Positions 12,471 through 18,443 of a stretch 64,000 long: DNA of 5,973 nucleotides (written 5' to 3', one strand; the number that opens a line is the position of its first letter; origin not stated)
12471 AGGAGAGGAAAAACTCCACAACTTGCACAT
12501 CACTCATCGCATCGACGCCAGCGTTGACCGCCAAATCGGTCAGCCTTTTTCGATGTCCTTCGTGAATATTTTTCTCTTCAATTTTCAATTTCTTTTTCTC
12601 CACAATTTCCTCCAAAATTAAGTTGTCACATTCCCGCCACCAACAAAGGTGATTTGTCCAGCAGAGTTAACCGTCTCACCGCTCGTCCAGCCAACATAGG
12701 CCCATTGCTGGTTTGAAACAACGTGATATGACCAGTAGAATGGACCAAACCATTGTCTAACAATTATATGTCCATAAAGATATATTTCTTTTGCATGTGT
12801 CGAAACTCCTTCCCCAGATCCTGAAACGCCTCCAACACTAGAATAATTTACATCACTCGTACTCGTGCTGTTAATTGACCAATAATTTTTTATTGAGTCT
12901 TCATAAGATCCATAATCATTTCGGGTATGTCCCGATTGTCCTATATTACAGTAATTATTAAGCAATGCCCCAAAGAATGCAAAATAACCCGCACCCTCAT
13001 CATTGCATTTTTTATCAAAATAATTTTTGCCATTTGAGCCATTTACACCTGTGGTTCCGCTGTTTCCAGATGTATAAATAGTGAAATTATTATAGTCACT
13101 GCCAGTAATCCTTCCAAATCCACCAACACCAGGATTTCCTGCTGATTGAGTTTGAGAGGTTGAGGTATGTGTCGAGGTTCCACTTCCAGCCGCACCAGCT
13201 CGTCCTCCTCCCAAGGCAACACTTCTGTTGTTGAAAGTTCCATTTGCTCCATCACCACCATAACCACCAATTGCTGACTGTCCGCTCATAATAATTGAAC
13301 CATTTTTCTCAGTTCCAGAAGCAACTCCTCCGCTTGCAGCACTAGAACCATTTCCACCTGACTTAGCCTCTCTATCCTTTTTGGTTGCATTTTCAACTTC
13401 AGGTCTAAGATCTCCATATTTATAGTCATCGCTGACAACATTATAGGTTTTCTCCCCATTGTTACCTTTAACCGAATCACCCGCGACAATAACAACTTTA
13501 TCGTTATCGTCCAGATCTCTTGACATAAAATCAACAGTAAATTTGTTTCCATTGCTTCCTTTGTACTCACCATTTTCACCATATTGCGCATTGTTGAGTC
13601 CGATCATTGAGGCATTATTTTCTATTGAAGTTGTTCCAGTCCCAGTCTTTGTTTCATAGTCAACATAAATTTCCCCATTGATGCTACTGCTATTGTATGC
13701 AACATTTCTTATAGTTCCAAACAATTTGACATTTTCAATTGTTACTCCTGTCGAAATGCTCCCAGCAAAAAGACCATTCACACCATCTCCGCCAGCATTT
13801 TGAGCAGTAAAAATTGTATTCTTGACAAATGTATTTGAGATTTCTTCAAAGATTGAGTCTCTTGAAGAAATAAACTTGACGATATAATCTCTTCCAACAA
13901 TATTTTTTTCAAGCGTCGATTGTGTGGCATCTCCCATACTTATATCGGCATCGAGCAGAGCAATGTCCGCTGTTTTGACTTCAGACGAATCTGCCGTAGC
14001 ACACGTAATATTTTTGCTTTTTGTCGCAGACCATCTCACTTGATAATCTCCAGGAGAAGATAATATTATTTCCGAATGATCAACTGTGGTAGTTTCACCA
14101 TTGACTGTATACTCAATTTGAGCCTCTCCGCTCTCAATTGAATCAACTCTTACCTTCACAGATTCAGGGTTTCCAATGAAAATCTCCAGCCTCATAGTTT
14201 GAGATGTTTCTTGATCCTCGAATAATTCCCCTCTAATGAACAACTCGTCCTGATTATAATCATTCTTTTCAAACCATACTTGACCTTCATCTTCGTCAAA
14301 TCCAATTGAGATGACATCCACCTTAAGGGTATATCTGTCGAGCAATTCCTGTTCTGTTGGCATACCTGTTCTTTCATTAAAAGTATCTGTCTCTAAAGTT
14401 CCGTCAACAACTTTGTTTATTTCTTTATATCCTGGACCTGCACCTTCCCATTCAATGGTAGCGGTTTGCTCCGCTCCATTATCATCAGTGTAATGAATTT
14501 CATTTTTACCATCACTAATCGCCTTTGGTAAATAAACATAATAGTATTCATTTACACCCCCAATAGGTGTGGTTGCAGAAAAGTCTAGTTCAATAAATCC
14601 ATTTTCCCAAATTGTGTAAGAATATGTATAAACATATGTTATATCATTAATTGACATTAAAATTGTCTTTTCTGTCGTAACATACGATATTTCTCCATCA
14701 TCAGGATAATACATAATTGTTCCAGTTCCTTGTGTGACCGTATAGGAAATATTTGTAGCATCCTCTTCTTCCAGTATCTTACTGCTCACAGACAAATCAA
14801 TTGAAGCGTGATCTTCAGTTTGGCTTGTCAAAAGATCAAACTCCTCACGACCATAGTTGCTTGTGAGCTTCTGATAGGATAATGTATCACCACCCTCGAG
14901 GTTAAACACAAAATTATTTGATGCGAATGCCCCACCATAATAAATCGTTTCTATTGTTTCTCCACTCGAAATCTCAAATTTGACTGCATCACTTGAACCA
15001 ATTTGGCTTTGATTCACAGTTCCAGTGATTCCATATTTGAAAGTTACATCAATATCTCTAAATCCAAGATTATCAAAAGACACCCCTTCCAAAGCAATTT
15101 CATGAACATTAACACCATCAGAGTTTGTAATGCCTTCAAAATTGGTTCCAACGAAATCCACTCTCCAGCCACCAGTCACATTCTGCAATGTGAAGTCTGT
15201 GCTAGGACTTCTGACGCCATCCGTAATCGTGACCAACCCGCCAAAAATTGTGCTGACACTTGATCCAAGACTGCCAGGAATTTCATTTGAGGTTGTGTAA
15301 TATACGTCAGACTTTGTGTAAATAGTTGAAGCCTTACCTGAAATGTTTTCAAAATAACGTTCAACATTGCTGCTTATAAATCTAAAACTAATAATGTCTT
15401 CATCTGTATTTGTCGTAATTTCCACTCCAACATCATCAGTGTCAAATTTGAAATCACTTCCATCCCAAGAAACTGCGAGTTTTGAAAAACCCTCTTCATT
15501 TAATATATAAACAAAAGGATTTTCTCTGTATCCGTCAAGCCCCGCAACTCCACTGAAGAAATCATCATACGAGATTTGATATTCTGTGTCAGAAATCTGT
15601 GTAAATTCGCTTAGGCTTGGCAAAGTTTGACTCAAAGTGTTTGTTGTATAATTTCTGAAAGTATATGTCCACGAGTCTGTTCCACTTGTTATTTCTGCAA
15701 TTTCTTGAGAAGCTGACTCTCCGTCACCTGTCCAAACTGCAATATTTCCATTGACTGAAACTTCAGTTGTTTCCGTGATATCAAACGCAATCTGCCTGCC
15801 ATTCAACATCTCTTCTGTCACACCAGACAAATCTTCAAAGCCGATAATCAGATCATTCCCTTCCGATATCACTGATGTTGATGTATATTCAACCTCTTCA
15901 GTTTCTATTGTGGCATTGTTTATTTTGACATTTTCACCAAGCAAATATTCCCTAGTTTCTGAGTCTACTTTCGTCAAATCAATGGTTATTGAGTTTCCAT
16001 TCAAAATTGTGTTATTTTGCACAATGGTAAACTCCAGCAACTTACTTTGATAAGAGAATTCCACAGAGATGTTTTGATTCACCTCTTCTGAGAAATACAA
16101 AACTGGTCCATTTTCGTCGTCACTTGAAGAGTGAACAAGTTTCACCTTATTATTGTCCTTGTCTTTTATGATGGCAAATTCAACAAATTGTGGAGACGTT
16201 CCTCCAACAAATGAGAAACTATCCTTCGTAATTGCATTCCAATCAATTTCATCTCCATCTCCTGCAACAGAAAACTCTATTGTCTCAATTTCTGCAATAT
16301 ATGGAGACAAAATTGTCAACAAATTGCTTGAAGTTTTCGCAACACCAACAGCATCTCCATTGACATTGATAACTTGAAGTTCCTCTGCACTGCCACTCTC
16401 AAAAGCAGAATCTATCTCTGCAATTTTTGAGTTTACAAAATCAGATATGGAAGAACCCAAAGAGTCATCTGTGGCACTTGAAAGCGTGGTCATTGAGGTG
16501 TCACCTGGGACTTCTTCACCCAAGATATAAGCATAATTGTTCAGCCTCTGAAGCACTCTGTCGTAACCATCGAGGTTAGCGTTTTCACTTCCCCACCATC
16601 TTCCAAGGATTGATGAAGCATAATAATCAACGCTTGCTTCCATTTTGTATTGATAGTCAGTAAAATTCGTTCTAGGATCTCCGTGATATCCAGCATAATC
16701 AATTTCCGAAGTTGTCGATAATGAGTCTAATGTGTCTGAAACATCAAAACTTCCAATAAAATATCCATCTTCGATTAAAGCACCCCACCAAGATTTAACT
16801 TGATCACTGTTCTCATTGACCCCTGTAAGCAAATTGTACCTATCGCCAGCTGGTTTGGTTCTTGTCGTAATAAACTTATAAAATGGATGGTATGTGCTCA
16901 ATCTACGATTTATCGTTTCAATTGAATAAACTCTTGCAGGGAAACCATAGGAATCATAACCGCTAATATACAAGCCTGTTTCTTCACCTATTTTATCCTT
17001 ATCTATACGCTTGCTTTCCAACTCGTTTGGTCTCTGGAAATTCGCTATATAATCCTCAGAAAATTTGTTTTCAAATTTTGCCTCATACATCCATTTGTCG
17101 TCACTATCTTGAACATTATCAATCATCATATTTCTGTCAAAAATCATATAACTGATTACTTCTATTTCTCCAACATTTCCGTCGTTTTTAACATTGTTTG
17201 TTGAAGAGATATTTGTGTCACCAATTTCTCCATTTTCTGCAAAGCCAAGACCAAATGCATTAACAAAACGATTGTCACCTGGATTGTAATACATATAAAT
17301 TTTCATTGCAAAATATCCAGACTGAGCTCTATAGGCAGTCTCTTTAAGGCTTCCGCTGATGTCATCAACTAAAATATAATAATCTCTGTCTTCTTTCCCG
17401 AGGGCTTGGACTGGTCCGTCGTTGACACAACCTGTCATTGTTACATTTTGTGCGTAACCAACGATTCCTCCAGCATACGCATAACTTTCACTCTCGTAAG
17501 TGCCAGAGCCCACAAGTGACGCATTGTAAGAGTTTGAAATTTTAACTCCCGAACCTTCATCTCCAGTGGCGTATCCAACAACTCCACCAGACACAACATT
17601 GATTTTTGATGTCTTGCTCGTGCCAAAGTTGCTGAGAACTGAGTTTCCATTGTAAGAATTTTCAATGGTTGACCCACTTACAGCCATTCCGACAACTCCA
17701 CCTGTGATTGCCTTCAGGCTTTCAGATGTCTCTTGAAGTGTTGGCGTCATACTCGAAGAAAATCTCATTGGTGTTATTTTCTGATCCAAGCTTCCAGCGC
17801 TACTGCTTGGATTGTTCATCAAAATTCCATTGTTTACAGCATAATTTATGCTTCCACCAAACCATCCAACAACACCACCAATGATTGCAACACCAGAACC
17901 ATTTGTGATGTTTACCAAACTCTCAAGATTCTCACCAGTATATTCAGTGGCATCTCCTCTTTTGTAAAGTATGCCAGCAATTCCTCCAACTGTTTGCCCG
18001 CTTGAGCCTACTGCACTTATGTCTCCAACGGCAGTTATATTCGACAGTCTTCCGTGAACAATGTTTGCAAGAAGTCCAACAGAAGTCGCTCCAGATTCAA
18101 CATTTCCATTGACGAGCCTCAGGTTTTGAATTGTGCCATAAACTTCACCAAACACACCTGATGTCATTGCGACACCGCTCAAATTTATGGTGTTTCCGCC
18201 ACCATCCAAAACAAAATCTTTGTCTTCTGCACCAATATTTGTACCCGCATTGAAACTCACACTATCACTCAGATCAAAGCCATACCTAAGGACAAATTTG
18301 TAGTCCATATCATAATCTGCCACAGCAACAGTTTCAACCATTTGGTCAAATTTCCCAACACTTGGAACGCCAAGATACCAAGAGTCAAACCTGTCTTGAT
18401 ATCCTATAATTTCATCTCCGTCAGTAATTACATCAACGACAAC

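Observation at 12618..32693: One 20.1-kb gene encodes a 6,691-aa lipid-anchored surface protein made of Ig-like modules and repeated GLUG-type beta-helix blocks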

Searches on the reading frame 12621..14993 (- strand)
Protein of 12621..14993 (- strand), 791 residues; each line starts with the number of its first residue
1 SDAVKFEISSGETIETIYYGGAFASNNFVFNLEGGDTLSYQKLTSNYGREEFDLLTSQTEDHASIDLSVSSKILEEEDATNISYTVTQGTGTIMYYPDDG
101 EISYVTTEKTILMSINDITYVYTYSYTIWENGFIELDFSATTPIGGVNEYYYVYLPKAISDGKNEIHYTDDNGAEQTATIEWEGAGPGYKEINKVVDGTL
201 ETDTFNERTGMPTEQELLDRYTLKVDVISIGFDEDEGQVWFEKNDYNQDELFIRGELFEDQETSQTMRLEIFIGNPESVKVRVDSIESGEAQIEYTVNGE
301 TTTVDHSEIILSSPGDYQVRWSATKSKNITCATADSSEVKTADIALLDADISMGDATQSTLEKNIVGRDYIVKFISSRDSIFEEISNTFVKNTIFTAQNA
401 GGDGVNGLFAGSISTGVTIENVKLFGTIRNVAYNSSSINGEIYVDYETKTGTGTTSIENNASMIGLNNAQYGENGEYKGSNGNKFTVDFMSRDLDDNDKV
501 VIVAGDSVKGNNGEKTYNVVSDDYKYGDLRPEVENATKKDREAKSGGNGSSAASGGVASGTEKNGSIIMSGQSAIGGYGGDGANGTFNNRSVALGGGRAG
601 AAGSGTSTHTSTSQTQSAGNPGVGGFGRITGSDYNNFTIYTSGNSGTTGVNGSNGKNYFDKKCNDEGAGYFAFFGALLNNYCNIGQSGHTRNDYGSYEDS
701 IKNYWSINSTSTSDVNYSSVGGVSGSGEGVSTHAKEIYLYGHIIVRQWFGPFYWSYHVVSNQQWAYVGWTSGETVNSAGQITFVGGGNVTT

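Call 98: search_solved_structures(query=A10, max_evalue=1, show_alignments=2)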
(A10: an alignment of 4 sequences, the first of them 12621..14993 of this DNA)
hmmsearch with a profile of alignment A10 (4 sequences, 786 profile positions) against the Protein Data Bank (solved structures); distinct sequences matched with E-value up to 1: 4.
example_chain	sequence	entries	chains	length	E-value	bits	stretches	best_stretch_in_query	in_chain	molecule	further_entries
5byo_A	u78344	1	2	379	0.016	16.8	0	15-42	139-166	dTor_12x31L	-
4yxz_A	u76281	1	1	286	0.019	16.6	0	15-42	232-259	dTor_9x31L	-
4yxy_A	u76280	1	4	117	0.76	11.3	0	15-42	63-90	dTor_9x31L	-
8ibu_R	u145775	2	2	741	0.83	11.2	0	511-583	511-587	Soluble cytochrome b562,Motilin receptor,Fusion tag | Soluble cytochrome b562,Motilin receptor,Soluble cytochrome b562, motilin receptor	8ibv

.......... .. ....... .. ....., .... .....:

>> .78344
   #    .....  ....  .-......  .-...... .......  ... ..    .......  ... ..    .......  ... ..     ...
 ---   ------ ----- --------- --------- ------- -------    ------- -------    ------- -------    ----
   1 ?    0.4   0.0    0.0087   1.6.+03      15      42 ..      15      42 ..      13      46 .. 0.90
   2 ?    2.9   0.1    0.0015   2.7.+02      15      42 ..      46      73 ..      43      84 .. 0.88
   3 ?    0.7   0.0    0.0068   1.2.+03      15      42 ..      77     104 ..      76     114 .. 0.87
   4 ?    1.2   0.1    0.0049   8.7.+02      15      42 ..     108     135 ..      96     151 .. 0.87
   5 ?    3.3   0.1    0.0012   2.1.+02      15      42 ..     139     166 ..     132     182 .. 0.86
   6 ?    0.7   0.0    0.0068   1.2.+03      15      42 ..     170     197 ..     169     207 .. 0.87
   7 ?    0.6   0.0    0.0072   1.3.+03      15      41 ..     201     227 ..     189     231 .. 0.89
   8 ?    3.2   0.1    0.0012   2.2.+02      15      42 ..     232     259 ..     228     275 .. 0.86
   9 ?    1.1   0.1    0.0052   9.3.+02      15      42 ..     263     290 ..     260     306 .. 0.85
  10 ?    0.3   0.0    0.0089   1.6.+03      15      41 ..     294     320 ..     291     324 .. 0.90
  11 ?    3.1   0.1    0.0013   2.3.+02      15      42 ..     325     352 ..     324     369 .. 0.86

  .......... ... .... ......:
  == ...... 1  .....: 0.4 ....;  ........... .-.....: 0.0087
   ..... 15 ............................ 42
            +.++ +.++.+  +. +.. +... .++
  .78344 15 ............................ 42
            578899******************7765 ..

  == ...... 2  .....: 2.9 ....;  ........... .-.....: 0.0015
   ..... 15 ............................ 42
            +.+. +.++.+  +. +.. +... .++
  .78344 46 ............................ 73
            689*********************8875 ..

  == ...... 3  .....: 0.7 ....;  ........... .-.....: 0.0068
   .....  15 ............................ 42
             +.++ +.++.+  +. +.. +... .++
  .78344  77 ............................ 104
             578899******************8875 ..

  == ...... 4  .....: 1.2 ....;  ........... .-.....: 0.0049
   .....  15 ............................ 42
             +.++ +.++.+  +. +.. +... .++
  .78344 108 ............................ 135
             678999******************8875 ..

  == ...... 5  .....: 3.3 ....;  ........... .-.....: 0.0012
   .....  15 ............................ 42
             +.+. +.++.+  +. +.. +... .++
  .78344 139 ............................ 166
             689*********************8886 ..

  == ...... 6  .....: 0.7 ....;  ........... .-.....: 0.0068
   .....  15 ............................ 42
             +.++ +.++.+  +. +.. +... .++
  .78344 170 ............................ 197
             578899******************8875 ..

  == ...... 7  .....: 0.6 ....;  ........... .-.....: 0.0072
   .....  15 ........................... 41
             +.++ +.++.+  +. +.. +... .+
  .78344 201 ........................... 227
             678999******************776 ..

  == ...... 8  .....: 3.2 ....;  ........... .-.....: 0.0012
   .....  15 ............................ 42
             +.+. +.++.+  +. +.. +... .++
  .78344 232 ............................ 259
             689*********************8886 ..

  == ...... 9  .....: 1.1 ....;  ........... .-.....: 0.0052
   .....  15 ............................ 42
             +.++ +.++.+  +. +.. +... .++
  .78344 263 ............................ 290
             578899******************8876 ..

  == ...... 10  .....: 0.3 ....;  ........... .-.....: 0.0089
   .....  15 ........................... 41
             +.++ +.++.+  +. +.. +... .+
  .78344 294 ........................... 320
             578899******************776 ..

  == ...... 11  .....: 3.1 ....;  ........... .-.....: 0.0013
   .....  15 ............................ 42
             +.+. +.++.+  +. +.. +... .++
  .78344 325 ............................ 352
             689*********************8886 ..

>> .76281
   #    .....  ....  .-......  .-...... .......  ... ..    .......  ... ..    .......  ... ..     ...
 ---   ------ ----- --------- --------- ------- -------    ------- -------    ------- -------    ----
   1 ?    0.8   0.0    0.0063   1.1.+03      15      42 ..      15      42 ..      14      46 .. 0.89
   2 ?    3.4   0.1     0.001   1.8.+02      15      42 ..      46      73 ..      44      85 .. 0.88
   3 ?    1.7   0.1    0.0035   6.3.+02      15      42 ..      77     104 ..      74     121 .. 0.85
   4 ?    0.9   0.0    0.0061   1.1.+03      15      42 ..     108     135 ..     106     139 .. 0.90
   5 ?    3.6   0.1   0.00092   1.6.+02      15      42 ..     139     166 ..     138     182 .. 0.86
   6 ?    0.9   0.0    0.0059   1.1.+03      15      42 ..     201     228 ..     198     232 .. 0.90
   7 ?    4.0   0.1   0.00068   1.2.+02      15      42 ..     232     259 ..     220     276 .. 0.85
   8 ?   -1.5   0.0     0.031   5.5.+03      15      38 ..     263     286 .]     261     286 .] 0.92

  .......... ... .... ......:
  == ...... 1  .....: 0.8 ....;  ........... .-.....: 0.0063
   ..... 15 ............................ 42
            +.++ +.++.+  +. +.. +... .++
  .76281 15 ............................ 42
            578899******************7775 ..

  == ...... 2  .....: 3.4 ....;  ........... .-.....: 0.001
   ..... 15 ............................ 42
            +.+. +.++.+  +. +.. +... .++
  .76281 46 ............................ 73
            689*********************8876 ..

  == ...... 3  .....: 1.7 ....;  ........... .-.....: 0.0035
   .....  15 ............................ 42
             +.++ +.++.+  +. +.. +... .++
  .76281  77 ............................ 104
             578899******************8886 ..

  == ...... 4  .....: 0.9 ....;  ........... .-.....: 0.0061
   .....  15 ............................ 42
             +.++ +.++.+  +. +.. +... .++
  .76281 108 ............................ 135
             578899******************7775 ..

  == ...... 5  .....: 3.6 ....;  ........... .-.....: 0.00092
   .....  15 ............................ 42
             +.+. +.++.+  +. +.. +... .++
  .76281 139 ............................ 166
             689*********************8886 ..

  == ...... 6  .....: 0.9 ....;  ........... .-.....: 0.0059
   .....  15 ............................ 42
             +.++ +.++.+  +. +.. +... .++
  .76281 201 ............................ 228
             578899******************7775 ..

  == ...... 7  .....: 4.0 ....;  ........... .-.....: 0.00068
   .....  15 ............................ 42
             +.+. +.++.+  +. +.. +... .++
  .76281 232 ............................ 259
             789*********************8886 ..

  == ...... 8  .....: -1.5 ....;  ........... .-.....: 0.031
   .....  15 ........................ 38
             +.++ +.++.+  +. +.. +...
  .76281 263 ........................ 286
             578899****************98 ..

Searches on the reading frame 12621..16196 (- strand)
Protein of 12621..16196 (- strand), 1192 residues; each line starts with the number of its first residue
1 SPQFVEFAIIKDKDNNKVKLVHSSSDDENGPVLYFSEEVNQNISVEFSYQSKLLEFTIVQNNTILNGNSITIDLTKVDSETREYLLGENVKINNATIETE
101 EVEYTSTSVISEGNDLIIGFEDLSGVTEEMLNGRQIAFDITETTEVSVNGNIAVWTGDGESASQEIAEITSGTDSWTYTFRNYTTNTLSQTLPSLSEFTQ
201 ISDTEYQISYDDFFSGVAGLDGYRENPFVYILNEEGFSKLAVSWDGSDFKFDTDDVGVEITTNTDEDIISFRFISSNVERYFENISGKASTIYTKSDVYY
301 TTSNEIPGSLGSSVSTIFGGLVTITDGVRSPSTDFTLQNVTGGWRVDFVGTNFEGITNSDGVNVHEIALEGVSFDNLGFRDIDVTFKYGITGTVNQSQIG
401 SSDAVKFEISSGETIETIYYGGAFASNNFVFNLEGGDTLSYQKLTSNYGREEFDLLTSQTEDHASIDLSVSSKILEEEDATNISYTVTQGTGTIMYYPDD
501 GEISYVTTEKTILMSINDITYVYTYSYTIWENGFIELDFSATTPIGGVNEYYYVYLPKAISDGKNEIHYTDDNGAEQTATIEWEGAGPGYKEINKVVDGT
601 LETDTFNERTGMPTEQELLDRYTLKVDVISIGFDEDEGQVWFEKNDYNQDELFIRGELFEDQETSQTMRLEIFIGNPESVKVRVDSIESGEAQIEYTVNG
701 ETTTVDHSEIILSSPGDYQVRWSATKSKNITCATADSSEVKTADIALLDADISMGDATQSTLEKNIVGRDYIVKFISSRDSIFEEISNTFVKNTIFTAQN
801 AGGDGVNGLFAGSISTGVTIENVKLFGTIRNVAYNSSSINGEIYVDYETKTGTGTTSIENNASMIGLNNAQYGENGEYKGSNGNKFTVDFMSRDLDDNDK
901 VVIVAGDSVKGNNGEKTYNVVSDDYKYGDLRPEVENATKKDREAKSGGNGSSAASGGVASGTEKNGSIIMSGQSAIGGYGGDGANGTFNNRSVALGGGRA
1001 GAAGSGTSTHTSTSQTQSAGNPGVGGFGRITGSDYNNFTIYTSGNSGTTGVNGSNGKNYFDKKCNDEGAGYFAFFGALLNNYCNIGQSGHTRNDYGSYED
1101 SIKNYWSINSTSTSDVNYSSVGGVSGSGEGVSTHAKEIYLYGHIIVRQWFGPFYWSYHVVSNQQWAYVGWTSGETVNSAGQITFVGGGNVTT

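Call 64: find_homologous_proteins(query=window:12621-16196:-, max_evalue=0.001)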
Query window:12621-16196:-: 8000 candidates shared short words with the query, none scored E <= 0.001.

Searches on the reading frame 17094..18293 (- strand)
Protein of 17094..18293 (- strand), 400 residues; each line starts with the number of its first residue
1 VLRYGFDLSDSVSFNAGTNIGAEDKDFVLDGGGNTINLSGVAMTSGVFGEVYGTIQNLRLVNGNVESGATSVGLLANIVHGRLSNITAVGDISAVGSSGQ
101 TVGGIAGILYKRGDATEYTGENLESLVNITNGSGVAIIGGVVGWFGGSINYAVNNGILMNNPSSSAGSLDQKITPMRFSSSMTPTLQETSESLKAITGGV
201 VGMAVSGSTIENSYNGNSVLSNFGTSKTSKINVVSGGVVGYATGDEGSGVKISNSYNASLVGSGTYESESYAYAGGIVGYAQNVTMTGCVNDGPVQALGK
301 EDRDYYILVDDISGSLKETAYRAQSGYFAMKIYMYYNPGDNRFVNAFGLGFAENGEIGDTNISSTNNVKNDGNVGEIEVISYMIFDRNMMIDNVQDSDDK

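Call 99: search_solved_structures(query=A11, max_evalue=1, show_alignments=2)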
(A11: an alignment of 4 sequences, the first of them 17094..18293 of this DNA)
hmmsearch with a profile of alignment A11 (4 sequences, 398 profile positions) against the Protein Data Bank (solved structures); distinct sequences matched with E-value up to 1: 0.
